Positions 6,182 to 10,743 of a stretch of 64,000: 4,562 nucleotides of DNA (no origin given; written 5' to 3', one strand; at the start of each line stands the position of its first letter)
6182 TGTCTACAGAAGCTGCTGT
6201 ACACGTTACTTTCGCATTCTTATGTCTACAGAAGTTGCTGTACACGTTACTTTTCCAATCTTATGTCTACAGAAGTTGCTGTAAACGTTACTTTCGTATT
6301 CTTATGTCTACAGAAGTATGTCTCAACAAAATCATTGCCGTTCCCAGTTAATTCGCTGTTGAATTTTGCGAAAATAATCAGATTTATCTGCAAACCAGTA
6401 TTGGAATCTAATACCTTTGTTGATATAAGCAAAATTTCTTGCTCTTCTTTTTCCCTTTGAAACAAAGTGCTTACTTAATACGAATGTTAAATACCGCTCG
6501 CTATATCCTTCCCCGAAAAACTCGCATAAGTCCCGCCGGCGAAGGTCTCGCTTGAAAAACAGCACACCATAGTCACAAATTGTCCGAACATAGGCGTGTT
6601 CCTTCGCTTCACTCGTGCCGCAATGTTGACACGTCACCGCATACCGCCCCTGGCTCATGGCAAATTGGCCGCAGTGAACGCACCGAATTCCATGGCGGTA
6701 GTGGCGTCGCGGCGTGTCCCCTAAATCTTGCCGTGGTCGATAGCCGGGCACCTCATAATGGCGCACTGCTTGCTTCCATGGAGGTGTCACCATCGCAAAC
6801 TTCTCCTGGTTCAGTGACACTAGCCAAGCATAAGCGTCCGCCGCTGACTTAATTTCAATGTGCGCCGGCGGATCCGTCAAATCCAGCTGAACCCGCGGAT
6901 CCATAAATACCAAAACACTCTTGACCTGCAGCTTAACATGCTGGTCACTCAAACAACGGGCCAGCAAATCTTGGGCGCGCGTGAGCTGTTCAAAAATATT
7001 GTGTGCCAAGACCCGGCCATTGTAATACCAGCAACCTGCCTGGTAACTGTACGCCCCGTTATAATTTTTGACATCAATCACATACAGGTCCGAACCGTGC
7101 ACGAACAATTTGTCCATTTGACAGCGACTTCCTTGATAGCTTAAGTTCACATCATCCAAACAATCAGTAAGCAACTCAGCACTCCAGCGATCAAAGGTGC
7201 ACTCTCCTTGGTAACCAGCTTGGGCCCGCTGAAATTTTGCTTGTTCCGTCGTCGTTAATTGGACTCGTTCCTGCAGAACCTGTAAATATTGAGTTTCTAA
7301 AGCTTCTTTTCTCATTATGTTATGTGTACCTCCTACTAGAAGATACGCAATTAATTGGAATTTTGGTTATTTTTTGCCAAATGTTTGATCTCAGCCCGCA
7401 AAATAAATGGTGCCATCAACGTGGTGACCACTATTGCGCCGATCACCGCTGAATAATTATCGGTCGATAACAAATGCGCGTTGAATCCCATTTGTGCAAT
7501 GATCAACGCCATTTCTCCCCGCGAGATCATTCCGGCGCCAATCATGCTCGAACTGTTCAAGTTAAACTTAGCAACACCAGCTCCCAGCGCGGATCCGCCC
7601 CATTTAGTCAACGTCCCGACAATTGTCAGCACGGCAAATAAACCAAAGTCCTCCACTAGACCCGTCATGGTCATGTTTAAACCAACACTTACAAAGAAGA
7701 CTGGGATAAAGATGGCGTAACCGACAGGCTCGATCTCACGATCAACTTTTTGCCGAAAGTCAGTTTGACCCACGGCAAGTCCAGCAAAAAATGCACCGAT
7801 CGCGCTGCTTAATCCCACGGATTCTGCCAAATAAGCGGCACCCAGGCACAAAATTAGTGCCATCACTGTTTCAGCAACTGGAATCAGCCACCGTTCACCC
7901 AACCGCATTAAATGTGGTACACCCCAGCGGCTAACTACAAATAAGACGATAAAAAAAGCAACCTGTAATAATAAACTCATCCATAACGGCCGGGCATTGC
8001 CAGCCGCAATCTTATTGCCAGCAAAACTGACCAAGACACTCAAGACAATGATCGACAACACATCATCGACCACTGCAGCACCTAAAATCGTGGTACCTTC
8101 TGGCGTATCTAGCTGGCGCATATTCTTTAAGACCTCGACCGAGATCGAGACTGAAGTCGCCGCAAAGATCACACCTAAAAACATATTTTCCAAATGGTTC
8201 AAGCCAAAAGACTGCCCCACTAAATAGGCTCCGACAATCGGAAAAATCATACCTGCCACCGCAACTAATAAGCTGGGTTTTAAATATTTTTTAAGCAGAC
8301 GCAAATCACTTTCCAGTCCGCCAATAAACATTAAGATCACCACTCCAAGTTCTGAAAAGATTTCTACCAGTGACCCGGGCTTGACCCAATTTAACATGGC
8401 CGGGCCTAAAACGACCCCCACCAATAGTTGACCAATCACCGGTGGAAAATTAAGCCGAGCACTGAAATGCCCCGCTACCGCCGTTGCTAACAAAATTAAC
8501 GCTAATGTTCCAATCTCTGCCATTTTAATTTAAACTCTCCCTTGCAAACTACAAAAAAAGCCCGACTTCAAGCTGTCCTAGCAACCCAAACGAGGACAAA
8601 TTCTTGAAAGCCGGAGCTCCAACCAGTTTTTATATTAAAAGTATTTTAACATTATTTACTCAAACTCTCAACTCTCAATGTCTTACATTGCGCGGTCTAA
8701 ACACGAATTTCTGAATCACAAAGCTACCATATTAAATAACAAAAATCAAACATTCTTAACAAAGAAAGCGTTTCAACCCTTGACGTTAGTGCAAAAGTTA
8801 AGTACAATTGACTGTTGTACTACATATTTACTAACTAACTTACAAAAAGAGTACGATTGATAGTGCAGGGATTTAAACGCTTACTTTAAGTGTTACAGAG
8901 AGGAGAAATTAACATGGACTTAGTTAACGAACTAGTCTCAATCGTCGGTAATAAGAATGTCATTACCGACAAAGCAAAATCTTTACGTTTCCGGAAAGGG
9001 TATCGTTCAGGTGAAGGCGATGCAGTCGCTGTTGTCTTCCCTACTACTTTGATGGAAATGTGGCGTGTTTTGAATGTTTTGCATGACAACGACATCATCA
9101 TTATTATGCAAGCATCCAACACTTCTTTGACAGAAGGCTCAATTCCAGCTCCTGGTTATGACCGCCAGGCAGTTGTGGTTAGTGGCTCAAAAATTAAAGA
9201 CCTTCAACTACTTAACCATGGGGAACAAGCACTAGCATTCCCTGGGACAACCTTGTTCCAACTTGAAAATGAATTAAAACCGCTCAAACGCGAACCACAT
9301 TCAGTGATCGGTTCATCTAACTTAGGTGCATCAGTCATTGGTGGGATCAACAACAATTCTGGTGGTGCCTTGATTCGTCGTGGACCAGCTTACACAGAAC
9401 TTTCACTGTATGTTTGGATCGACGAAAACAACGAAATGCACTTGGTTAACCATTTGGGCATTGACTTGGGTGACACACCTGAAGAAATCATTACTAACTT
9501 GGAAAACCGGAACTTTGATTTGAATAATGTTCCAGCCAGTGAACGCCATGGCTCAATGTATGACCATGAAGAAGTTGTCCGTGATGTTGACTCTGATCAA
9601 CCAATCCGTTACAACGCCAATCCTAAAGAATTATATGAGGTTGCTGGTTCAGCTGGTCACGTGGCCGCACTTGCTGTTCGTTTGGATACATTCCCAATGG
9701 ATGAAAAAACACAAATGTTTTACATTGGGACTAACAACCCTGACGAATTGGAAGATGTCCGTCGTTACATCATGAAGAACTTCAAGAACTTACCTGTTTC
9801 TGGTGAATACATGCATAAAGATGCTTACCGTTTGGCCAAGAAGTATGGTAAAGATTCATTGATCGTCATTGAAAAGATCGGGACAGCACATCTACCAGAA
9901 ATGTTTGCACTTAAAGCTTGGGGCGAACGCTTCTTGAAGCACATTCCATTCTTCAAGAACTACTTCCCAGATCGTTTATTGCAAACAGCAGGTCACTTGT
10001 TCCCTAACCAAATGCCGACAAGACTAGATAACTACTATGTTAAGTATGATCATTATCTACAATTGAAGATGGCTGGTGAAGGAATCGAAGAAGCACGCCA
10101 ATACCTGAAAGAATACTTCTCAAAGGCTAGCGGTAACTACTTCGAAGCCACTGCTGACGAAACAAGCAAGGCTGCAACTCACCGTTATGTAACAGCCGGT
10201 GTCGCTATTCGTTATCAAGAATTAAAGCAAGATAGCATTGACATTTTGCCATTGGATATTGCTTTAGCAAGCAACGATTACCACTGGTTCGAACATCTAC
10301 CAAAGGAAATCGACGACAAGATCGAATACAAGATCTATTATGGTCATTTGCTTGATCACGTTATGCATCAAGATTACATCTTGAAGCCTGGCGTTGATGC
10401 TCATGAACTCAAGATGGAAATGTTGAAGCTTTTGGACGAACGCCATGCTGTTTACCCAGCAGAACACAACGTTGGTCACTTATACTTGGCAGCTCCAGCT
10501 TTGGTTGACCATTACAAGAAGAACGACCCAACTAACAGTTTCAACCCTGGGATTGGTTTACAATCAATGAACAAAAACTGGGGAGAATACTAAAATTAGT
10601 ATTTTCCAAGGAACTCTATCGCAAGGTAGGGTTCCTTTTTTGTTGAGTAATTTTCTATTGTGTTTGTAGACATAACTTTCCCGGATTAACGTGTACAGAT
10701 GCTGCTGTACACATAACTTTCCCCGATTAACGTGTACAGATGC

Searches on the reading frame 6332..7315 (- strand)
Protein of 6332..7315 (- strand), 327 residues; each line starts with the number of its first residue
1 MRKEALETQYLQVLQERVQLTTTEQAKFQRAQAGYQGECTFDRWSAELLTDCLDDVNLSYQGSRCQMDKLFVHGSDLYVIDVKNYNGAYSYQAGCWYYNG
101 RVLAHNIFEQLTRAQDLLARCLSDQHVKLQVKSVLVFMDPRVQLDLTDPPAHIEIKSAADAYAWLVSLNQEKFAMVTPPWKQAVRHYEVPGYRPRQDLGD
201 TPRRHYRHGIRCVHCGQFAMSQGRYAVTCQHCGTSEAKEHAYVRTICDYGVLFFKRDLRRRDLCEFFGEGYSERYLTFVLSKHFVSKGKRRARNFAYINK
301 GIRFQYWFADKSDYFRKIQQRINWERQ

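Call 78: search_protein_families(library=pfam, proteins=[window:6332-7315:-], max_evalue=0.00001)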
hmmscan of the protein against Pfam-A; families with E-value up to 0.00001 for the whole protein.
window:6332-7315:- (327 aa): 1 family
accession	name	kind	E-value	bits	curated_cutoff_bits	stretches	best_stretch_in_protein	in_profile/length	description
PF08378.17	NERD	-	6.5e-11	43.2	22.1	1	34-138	2-111/111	Nuclease-related domain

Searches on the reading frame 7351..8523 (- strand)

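Call 78: search_protein_families(library=pfam, proteins=[window:7351-8523:-], max_evalue=0.00001)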
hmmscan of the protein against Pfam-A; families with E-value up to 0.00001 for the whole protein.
window:7351-8523:- (390 aa): 1 family
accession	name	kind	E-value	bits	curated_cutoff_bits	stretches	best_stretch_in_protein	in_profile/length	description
PF00999.27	Na_H_Exchanger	-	8.8e-78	262.2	26.2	1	11-376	5-370/375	Sodium/hydrogen exchanger, transmembrane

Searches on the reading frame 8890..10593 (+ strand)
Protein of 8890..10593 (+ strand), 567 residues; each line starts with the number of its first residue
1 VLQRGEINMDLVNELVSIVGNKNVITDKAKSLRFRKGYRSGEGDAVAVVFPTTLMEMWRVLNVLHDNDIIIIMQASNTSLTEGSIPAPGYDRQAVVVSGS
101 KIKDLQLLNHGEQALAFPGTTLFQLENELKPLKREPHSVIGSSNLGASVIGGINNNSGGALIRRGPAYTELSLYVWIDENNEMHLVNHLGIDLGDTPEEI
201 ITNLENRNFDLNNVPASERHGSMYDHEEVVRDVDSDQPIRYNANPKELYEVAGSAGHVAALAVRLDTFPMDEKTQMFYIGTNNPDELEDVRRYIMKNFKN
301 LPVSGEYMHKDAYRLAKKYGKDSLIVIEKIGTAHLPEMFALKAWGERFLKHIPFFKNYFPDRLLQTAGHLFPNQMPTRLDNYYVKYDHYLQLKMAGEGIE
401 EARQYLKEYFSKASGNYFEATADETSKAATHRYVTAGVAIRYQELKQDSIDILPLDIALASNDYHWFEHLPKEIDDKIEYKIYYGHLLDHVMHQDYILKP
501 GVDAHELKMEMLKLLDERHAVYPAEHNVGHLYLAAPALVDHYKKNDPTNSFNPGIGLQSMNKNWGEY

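Call 23: search_protein_families(library=ncbifam, proteins=[window:8890-10593:+])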
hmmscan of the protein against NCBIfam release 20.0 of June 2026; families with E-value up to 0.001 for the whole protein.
window:8890-10593:+ (567 aa): 2 families
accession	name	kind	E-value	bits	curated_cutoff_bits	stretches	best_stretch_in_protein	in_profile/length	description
NF008387.0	PRK11183.1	equivalog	2e-259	861.9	391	1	8-566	8-568/570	D-lactate dehydrogenase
TIGR00387.1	glcD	equivalog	6.4e-07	28.6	567.9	1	48-160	1-109/413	glycolate oxidase subunit GlcD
